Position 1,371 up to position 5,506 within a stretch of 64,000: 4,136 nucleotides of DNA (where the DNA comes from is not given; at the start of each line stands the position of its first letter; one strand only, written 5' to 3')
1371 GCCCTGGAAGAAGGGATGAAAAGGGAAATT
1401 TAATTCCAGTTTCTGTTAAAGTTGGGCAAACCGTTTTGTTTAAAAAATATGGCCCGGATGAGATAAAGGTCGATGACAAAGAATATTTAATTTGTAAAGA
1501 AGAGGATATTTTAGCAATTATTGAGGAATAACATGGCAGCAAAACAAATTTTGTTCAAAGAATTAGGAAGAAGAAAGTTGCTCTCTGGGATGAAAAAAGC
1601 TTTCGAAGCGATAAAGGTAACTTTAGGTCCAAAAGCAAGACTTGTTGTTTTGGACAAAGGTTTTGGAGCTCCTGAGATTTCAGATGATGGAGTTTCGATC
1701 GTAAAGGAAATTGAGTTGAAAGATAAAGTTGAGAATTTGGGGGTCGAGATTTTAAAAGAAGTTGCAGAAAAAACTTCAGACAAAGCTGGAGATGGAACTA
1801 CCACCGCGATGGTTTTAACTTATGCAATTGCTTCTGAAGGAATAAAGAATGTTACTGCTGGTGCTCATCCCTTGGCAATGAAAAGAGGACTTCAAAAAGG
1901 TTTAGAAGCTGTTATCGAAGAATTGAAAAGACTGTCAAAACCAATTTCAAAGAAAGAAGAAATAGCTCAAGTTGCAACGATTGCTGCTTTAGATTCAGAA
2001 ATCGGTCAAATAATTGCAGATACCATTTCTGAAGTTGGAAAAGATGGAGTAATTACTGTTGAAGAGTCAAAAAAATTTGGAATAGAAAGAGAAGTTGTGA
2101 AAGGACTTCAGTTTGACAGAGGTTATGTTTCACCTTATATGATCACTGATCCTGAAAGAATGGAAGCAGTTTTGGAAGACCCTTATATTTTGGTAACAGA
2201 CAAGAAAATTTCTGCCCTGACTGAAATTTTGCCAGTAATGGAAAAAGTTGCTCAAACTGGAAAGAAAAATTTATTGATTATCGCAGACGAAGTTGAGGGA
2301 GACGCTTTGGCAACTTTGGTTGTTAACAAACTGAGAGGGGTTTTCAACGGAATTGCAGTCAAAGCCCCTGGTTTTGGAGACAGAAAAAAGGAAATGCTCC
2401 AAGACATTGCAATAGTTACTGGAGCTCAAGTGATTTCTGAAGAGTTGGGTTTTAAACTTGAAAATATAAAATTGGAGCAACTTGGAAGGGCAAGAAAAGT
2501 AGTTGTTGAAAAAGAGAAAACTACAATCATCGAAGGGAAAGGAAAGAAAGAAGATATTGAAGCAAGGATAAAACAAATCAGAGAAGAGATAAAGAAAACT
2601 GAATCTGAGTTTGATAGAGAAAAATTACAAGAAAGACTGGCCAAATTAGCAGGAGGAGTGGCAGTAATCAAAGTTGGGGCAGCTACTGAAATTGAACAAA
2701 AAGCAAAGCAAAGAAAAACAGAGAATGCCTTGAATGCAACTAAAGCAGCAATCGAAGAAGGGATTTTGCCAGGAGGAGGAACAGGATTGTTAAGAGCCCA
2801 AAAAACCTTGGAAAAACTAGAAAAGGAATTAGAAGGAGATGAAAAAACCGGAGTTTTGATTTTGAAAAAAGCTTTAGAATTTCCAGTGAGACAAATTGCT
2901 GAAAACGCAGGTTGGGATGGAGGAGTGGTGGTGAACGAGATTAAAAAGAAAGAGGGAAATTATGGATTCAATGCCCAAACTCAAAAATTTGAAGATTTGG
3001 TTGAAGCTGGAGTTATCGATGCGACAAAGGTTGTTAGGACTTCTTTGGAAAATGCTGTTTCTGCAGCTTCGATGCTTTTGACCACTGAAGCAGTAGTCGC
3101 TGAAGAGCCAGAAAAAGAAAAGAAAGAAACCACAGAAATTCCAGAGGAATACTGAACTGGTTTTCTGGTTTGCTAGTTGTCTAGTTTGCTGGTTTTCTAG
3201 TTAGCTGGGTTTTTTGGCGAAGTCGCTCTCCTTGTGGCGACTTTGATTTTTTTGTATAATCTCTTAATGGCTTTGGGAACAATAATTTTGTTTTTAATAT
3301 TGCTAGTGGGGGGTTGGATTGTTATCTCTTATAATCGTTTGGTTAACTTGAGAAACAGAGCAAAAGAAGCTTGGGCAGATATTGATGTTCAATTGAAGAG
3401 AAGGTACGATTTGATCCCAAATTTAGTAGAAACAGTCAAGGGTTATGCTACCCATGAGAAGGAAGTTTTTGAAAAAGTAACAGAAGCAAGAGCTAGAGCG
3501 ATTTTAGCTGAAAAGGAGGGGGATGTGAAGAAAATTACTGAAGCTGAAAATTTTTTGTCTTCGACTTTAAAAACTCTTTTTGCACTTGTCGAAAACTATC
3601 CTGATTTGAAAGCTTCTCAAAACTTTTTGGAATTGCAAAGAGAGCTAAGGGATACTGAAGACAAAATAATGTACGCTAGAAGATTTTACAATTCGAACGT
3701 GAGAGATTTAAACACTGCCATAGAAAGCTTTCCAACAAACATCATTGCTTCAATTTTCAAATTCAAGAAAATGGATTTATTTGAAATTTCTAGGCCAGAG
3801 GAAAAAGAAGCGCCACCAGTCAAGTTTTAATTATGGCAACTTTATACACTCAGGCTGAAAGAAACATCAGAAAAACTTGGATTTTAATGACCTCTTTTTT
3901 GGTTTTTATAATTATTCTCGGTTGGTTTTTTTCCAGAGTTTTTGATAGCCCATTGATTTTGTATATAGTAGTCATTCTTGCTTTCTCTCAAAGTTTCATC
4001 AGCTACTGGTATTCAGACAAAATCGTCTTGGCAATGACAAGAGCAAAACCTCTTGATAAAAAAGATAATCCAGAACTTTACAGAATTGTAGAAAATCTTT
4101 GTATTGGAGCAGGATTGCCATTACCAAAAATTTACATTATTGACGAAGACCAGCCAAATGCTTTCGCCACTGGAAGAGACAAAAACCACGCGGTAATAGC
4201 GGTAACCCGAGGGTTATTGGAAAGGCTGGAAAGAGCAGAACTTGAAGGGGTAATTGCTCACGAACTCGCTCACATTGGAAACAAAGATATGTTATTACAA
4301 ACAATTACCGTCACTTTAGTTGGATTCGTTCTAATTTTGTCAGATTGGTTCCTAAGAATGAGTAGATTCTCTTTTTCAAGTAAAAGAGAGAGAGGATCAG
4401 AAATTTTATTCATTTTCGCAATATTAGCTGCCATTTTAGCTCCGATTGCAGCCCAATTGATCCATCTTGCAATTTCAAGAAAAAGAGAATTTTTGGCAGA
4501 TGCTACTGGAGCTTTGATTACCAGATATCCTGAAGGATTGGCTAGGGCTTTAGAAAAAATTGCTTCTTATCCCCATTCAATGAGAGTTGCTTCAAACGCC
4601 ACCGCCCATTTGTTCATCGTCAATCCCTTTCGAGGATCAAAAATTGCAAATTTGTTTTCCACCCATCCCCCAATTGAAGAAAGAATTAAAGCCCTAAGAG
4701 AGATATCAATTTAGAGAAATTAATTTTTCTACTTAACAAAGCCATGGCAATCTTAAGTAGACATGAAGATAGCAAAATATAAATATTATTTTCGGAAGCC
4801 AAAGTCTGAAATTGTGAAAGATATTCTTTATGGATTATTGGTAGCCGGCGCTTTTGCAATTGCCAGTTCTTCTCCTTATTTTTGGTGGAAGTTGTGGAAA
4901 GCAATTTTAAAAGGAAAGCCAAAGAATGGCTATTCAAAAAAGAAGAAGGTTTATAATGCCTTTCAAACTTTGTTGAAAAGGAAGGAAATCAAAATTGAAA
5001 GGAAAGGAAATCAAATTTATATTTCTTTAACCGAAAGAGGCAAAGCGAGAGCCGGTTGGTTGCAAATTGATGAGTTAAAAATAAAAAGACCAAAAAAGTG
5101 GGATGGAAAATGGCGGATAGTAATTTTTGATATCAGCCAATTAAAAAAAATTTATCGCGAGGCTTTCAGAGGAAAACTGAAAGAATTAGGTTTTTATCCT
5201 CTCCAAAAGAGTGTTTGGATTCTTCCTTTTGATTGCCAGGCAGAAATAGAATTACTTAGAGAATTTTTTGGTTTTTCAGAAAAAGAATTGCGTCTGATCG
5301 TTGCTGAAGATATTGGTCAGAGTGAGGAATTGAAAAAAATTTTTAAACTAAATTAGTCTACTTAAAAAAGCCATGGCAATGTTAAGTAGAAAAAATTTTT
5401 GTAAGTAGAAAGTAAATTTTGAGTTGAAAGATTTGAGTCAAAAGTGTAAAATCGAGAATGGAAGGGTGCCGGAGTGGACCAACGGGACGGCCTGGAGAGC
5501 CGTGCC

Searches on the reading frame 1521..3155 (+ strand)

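Call 8: search_protein_families(library=pfam, proteins=[window:1521-3155:+], max_evalue=0.00001)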
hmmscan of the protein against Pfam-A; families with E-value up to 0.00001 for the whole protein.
window:1521-3155:+ (544 aa): 1 family
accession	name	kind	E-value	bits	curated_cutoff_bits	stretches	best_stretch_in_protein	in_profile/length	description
PF00118.29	Cpn60_TCP1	-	1.1e-70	239.1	34.3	1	29-529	3-489/490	TCP-1/cpn60 chaperonin family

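Call 65: search_protein_families(library=ncbifam, proteins=[window:1521-3155:+], max_evalue=0.001)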
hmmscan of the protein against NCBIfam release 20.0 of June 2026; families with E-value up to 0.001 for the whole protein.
window:1521-3155:+ (544 aa): 19 families
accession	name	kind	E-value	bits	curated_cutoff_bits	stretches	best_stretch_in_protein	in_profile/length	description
NF009489.0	PRK12851.1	subfamily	9.7e-234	776.7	464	1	5-539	1-534/541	chaperonin GroEL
NF000592.1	PRK00013.1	subfamily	1.1e-228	759.9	397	1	7-530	1-524/524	chaperonin GroEL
TIGR02348.1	GroEL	equivalog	2.5e-228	758.8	582.1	1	7-532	1-526/526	chaperonin GroEL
NF009487.0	PRK12849.1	subfamily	5.7e-225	747.7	352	1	7-538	2-532/543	chaperonin GroEL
NF009488.0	PRK12850.1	subfamily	1.8e-223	743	475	1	5-538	1-533/544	chaperonin GroEL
NF010704.0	PRK14104.1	subfamily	2.4e-197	656.5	1041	1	5-538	1-534/546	chaperonin GroEL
NF038369.1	GroEL3_Chlamy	exception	5.7e-90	302.4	600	1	17-525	13-505/506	variant chaperonin GroEL3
NF038370.1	GroEL2_Chlamy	exception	7.7e-59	199.7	600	1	33-536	28-529/533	variant chaperonin GroEL2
NF041083.2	thermosome_beta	equivalog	3.8e-27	95.5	400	2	25-185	27-184/520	thermosome subunit beta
NF041082.2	thermosome_alpha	equivalog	2.4e-25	89.4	450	2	380-527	366-517/519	thermosome subunit alpha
TIGR02339.1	thermosome_arch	subfamily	2.7e-25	89.1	671.1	2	26-191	27-193/521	thermosome subunit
TIGR02344.1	chap_CCT_gamma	equivalog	9.8e-22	77.1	553.45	2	25-189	26-187/526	T-complex protein 1 subunit gamma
TIGR02345.1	chap_CCT_eta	equivalog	1.8e-20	72.7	669.2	2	25-181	28-183/523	T-complex protein 1 subunit eta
TIGR02342.1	chap_CCT_delta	equivalog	4.2e-19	68.5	695.35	2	24-185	18-176/517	T-complex protein 1 subunit delta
TIGR02347.1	chap_CCT_zeta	equivalog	2.5e-17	62.6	587.15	2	28-185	29-184/531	T-complex protein 1 subunit zeta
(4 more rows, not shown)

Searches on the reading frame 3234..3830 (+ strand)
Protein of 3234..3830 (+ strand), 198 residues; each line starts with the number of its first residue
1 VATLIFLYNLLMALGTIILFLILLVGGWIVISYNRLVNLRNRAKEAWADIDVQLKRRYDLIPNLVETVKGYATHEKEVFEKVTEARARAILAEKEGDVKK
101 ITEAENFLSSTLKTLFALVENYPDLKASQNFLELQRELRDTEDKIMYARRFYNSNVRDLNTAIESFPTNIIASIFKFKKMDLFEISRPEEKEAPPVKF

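Call 58: search_protein_families(library=pfam, proteins=[window:3234-3830:+], max_evalue=0.0001)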
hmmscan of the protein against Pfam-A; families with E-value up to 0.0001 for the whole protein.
window:3234-3830:+ (198 aa): 1 family
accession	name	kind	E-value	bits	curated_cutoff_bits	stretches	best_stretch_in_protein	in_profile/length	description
PF04011.17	LemA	-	3.2e-62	209.2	26.2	1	46-198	1-149/149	LemA family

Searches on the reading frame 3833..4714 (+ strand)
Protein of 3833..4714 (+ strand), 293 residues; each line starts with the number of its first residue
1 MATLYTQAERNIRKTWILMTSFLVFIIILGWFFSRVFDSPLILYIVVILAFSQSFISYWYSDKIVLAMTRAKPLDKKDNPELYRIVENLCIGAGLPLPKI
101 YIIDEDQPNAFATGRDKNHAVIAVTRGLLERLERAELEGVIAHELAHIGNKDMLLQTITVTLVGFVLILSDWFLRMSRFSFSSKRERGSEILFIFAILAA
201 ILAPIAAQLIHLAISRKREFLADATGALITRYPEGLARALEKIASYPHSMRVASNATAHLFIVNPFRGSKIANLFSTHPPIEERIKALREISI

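Call 58: search_protein_families(library=pfam, proteins=[window:3833-4714:+], max_evalue=0.0001)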
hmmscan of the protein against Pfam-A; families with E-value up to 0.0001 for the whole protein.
window:3833-4714:+ (293 aa): 1 family
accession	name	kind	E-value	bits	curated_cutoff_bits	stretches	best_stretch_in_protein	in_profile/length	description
PF01435.24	Peptidase_M48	-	1.7e-37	129.5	20.3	1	77-291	2-185/186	Peptidase family M48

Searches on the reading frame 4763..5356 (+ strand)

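Call 58: search_protein_families(library=pfam, proteins=[window:4763-5356:+], max_evalue=0.0001)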
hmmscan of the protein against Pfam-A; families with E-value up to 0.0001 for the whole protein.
window:4763-5356:+ (197 aa): 1 family
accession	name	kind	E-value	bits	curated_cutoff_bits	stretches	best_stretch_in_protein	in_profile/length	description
PF20803.2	PaaX_M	-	4.1e-19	68.9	24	1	111-189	2-79/83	PaaX protein central Cas2-like domain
